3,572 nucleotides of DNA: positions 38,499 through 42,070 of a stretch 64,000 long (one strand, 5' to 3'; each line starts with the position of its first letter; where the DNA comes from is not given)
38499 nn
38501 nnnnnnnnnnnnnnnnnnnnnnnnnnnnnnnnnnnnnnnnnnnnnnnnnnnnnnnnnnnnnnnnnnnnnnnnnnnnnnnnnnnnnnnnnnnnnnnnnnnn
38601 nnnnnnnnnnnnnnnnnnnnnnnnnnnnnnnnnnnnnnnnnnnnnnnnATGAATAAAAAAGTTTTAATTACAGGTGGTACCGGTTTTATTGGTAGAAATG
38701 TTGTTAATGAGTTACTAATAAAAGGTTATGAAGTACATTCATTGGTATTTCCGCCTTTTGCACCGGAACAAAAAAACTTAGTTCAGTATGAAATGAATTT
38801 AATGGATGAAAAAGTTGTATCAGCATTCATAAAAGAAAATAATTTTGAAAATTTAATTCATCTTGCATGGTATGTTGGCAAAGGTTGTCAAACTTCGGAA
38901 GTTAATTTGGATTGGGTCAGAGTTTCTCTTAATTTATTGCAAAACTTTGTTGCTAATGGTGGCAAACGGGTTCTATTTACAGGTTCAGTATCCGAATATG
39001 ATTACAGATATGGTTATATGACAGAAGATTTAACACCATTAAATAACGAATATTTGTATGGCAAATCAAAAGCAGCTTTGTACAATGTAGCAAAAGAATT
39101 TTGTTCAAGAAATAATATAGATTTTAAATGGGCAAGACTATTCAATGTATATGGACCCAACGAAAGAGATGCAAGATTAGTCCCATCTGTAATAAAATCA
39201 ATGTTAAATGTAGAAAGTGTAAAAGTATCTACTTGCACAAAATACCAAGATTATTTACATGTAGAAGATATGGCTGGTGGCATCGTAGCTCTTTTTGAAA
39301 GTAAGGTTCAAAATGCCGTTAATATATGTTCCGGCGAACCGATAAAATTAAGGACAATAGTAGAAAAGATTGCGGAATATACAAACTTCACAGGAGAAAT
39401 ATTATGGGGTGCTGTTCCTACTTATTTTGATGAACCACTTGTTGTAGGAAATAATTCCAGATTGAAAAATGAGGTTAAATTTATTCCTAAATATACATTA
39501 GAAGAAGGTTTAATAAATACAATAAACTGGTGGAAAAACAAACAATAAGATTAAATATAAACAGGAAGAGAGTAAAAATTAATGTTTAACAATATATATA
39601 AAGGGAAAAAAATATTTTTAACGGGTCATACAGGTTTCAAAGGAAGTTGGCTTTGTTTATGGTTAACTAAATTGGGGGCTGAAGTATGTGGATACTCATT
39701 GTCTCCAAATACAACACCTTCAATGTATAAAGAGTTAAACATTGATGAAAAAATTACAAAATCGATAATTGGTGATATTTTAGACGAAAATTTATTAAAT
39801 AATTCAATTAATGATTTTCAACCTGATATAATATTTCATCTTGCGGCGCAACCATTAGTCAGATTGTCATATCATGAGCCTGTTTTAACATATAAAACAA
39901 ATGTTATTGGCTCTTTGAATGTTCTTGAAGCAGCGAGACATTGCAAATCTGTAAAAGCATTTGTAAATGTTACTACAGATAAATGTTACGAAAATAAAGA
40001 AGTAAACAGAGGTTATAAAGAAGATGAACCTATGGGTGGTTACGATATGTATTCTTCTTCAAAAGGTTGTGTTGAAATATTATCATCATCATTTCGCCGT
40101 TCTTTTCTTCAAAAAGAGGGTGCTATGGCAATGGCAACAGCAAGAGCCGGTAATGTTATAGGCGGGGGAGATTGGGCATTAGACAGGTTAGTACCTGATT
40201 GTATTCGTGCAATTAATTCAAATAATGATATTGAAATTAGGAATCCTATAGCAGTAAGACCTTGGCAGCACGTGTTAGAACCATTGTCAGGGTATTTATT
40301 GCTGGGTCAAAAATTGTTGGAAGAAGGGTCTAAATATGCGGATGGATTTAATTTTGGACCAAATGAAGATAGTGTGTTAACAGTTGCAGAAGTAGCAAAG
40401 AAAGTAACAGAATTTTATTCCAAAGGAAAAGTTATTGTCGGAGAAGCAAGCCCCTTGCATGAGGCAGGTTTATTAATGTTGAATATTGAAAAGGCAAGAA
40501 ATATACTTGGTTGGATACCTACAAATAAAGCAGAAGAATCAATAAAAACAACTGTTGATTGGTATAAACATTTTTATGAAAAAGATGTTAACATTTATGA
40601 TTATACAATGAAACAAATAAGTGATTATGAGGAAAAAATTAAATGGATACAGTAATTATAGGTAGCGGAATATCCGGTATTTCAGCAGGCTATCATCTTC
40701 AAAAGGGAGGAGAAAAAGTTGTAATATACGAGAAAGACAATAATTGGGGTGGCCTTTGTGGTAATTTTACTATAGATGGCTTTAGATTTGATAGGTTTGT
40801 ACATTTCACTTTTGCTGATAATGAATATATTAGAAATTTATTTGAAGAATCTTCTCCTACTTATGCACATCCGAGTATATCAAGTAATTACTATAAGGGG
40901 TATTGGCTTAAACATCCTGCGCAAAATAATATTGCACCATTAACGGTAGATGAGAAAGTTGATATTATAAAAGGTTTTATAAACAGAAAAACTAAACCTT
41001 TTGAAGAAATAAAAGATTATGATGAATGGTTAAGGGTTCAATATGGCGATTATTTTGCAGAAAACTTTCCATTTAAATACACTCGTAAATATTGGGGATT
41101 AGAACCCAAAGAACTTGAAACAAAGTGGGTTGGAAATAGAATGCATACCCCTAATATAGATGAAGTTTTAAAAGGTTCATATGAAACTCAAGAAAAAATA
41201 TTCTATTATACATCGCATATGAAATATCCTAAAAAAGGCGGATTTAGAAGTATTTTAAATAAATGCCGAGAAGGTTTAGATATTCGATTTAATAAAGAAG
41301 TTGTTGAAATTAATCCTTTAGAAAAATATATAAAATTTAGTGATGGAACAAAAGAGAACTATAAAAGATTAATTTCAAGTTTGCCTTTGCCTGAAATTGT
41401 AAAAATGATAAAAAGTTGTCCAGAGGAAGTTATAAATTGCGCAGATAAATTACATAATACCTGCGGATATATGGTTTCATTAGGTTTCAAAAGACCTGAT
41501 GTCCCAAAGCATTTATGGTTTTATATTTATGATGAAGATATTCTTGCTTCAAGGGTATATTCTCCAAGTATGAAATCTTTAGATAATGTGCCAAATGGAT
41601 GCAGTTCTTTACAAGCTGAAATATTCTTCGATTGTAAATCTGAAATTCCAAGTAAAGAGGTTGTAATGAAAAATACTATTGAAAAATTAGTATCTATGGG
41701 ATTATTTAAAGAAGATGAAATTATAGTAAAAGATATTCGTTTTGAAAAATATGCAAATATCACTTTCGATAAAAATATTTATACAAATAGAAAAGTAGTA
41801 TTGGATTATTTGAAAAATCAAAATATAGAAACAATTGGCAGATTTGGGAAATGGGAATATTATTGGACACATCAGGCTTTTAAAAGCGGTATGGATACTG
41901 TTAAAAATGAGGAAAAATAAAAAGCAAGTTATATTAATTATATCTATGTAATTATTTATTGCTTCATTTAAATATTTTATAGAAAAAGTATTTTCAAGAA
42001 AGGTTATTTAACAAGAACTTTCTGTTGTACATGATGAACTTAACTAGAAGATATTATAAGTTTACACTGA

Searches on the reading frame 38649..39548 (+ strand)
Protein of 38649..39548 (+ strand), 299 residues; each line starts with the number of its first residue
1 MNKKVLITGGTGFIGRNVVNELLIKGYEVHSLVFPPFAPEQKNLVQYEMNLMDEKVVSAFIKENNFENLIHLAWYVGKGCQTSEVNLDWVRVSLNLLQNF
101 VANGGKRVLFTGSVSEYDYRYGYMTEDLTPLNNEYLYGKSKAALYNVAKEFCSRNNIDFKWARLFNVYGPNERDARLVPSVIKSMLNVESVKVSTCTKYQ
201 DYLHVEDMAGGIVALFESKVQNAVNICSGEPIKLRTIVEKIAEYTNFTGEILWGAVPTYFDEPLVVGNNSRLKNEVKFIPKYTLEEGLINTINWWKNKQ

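Call 63: search_protein_families(library=pfam, proteins=[window:38649-39548:+], max_evalue=0.00001)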
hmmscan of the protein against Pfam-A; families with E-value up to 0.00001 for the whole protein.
window:38649-39548:+ (299 aa): 2 families
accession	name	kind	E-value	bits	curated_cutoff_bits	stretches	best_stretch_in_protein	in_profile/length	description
PF01370.27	Epimerase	-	2.1e-36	126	20.9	1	5-227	1-240/240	NAD dependent epimerase/dehydratase family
PF16363.11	GDP_Man_Dehyd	-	9.5e-24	84.9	27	1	6-288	1-329/332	GDP-mannose 4,6 dehydratase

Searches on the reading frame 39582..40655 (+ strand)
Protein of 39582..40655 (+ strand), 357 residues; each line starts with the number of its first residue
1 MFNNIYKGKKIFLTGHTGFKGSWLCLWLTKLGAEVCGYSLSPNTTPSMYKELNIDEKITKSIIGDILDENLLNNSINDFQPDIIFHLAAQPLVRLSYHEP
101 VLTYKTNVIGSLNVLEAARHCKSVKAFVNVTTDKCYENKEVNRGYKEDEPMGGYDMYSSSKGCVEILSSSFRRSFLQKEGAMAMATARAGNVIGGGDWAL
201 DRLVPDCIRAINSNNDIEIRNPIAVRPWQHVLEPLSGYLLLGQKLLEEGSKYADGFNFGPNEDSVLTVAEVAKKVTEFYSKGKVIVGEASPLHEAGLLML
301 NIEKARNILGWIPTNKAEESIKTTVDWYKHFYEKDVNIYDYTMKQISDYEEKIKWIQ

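Call 63: search_protein_families(library=pfam, proteins=[window:39582-40655:+], max_evalue=0.00001)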
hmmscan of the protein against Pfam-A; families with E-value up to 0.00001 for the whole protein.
window:39582-40655:+ (357 aa): 6 families
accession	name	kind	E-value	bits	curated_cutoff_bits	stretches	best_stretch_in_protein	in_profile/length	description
PF16363.11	GDP_Man_Dehyd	-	1.5e-33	117.1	27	1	13-323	2-331/332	GDP-mannose 4,6 dehydratase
PF01370.27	Epimerase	-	4.7e-29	101.9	20.9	1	11-244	1-227/240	NAD dependent epimerase/dehydratase family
PF02719.21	Polysacc_synt_2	-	3e-18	66.5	20.2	1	11-195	1-174/293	Polysaccharide biosynthesis protein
PF01073.25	3Beta_HSD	-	2.4e-08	33.8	22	1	13-208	2-197/280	3-beta hydroxysteroid dehydrogenase/isomerase family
PF04321.23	RmlD_sub_bind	-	3.4e-08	33.3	27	1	10-162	2-130/287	RmlD substrate binding domain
PF07993.18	NAD_binding_4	-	1.5e-06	28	20.1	1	60-142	64-147/258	Male sterility protein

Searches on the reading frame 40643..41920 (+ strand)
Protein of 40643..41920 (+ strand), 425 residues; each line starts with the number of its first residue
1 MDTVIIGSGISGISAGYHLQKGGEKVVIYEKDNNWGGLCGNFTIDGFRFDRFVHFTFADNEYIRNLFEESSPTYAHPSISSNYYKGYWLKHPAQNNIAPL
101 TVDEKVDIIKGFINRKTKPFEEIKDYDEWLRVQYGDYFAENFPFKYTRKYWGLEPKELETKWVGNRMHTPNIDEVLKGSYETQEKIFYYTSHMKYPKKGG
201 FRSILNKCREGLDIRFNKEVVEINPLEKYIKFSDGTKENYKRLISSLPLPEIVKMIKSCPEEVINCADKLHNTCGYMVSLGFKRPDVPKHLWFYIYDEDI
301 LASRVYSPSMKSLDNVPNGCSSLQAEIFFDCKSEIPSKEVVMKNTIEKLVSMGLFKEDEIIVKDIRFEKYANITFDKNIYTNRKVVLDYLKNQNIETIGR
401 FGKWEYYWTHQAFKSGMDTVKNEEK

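Call 63: search_protein_families(library=pfam, proteins=[window:40643-41920:+], max_evalue=0.00001)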
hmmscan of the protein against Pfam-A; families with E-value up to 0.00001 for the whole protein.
window:40643-41920:+ (425 aa): 3 families
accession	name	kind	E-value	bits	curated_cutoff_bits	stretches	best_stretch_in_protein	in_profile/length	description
PF01593.30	Amino_oxidase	-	1.9e-14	54.2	19.8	1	10-295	1-301/443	Flavin containing amine oxidoreductase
PF13450.12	NAD_binding_8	-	8e-13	48.9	21.9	1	5-69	1-67/68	NAD(P)-binding Rossmann-like domain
PF01266.30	DAO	-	2.1e-06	28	27.9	1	2-36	1-35/353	FAD dependent oxidoreductase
